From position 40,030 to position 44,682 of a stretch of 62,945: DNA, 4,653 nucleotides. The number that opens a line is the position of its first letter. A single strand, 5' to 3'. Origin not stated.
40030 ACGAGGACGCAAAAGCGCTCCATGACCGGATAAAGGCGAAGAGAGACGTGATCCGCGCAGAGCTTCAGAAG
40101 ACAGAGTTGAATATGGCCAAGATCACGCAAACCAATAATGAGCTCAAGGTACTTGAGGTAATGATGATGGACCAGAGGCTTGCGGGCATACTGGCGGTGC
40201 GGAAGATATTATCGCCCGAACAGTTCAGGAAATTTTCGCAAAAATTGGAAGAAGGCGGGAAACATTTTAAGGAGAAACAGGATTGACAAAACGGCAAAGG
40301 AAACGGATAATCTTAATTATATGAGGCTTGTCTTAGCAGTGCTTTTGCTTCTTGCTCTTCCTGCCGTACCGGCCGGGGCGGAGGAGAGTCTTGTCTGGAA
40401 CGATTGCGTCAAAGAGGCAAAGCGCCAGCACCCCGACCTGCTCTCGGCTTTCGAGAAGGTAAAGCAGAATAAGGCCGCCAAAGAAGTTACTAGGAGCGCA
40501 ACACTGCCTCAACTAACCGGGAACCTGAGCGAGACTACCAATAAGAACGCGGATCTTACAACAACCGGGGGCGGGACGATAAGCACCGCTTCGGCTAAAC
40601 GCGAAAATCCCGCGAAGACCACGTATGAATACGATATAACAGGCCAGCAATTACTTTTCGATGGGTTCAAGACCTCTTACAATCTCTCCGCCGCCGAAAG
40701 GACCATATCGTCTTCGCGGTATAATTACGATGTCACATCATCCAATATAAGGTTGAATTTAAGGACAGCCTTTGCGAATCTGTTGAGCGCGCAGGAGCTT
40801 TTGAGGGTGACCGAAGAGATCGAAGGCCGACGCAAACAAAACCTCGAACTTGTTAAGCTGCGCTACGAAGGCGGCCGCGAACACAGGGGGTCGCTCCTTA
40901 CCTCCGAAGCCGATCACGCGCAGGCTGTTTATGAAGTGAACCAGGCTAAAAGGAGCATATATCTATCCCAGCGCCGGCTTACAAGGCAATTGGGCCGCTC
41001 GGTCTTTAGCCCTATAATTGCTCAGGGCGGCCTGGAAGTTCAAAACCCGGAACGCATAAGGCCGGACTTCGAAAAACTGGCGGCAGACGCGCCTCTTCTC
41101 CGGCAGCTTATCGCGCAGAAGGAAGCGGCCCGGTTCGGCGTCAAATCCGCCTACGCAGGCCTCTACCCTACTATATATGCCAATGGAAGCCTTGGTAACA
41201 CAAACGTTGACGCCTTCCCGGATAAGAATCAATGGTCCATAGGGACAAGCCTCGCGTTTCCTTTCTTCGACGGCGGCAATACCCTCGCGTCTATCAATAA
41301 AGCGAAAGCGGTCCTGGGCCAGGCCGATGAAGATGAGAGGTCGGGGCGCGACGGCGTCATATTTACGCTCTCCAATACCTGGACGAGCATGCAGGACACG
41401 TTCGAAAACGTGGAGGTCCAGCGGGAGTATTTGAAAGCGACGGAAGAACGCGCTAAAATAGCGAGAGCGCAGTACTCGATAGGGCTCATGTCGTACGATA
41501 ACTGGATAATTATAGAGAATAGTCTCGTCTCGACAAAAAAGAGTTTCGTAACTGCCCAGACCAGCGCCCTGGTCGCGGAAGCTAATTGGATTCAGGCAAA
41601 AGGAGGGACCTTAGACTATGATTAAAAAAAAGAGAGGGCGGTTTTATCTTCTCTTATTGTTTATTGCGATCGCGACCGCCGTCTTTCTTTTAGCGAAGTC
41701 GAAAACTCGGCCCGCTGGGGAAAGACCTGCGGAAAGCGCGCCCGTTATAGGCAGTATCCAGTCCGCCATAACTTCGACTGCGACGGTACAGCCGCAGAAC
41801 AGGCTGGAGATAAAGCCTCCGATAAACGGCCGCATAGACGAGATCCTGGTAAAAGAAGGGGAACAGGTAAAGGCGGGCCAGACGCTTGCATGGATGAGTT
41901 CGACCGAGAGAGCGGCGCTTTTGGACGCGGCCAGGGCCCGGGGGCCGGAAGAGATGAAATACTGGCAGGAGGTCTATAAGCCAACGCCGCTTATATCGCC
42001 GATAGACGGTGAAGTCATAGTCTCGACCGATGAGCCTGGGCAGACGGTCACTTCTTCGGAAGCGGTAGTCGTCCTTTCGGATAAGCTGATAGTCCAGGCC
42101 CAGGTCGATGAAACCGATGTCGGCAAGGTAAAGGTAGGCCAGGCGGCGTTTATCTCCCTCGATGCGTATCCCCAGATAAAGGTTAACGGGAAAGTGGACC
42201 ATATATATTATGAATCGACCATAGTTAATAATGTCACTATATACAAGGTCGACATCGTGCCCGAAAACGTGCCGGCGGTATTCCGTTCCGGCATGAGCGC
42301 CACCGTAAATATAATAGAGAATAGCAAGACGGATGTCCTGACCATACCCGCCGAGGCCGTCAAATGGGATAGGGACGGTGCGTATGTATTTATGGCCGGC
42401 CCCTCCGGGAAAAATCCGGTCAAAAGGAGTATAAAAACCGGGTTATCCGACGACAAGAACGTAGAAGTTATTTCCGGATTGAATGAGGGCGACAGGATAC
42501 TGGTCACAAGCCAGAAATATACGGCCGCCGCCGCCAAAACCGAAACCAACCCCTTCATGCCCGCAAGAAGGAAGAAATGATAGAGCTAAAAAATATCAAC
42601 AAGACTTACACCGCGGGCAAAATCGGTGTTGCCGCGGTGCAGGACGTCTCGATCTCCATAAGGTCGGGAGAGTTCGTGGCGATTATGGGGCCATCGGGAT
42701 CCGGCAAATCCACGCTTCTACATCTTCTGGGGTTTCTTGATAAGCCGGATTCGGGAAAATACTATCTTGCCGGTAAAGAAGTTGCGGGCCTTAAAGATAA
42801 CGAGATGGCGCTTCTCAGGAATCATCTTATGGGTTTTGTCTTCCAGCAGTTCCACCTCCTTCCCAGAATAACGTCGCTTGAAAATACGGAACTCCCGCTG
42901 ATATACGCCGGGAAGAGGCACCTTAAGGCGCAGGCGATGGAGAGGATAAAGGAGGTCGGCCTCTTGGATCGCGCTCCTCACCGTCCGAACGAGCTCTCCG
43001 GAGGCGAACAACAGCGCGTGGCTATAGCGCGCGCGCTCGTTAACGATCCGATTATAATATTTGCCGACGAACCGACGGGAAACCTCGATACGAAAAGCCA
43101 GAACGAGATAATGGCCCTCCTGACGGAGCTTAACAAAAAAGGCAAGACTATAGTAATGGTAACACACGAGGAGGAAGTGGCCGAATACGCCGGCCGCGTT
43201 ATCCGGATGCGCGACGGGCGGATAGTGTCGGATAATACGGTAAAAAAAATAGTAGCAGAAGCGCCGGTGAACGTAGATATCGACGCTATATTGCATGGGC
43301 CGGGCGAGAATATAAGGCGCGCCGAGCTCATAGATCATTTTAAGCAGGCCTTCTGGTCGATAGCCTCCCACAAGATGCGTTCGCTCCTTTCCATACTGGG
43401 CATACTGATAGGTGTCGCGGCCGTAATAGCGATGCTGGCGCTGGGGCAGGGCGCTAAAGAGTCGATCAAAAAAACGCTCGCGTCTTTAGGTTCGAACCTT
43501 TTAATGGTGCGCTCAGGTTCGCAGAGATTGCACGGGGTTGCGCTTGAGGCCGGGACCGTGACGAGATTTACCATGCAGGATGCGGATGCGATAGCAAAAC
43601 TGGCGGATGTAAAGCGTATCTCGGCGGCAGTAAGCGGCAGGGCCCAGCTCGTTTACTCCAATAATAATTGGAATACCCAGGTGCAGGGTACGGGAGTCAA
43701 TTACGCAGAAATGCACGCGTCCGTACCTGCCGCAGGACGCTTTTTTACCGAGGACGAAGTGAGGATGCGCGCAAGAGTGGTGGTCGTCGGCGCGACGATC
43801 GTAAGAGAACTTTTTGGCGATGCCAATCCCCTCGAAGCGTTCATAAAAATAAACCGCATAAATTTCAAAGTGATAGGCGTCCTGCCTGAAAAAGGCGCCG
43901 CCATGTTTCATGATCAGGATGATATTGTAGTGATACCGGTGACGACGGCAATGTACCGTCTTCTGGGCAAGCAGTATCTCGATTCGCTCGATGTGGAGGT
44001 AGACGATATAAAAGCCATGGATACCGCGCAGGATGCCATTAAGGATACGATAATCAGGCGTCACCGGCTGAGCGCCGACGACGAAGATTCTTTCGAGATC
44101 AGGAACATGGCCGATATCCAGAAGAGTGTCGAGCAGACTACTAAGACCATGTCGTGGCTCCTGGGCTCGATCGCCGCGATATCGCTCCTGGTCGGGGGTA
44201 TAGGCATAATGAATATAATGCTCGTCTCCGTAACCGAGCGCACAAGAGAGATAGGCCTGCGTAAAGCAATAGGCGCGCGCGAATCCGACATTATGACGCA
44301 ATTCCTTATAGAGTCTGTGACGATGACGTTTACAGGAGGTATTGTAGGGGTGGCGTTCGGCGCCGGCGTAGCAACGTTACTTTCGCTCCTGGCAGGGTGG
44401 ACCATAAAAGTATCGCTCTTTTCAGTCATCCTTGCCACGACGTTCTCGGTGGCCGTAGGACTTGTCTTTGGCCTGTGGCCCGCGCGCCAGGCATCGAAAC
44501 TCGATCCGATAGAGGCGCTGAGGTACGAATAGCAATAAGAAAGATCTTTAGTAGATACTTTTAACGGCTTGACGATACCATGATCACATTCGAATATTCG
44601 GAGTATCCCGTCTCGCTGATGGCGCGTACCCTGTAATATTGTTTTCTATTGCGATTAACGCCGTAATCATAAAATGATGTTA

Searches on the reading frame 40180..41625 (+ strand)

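Call 82: search_protein_families(library=pfam, proteins=[window:40180-41625:+], max_evalue=0.00001)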
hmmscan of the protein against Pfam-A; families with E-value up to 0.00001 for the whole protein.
window:40180-41625:+ (481 aa): 1 family
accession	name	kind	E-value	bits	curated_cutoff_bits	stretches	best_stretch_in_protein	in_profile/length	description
PF02321.23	OEP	-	6.9e-52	176.4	22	2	299-475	6-187/187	Outer membrane efflux protein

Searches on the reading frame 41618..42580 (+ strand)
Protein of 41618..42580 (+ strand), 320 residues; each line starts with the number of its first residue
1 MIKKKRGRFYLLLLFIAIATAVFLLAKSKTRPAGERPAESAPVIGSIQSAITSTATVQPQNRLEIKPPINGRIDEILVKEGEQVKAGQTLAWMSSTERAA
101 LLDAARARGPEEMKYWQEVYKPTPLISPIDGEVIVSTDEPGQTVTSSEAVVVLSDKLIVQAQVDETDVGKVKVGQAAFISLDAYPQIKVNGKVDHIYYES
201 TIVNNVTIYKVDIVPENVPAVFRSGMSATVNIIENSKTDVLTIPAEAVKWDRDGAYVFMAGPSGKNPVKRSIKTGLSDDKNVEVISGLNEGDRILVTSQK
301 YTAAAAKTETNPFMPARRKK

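Call 82: search_protein_families(library=pfam, proteins=[window:41618-42580:+], max_evalue=0.00001)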
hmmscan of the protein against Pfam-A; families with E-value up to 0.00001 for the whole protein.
window:41618-42580:+ (320 aa): 3 families
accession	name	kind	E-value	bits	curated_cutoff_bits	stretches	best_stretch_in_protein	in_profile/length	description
PF16576.10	HlyD_D23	-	3.3e-15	56.4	30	1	116-199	102-187/214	Barrel-sandwich domain of CusB or HlyD membrane-fusion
PF13437.12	HlyD_3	-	1.8e-13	51.6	22.2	1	126-216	3-96/106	HlyD family secretion protein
PF13533.13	Biotin_lipoyl_2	-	5.6e-07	29.7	29.8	1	64-91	2-29/32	Biotin-lipoyl like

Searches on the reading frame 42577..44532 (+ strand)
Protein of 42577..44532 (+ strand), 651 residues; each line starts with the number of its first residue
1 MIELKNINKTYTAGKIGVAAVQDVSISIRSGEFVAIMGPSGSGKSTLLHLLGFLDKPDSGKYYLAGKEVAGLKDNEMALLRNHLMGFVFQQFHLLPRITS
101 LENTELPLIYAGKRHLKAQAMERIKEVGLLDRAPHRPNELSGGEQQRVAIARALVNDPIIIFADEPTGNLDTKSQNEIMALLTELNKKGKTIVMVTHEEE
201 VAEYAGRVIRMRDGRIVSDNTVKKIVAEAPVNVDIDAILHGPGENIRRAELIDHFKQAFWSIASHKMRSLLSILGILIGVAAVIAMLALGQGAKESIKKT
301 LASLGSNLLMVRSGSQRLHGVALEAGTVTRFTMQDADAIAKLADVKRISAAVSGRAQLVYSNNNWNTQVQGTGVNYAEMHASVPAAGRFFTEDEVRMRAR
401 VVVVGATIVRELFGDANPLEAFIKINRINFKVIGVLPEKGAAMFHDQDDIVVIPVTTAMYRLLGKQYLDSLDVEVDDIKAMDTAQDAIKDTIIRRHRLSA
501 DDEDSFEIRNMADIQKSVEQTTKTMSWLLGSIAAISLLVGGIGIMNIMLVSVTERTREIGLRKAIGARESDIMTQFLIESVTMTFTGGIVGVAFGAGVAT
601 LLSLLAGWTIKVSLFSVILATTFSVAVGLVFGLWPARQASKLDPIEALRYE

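Call 82: search_protein_families(library=pfam, proteins=[window:42577-44532:+], max_evalue=0.00001)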
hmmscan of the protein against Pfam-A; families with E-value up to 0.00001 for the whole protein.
window:42577-44532:+ (651 aa): 4 families
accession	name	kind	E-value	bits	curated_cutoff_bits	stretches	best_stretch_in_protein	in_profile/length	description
PF12704.14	MacB_PCD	-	6e-47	161.1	27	1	269-490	1-206/207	MacB-like periplasmic core domain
PF00005.33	ABC_tran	-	2.3e-31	109.7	25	1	22-167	2-136/137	ABC transporter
PF02687.27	FtsX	-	7e-20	71.7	25.5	1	531-644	2-120/120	FtsX-like permease C-terminal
PF02463.25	SMC_N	-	1.1e-06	28.7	40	0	31-212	24-212/220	RecF/RecN/SMC N terminal domain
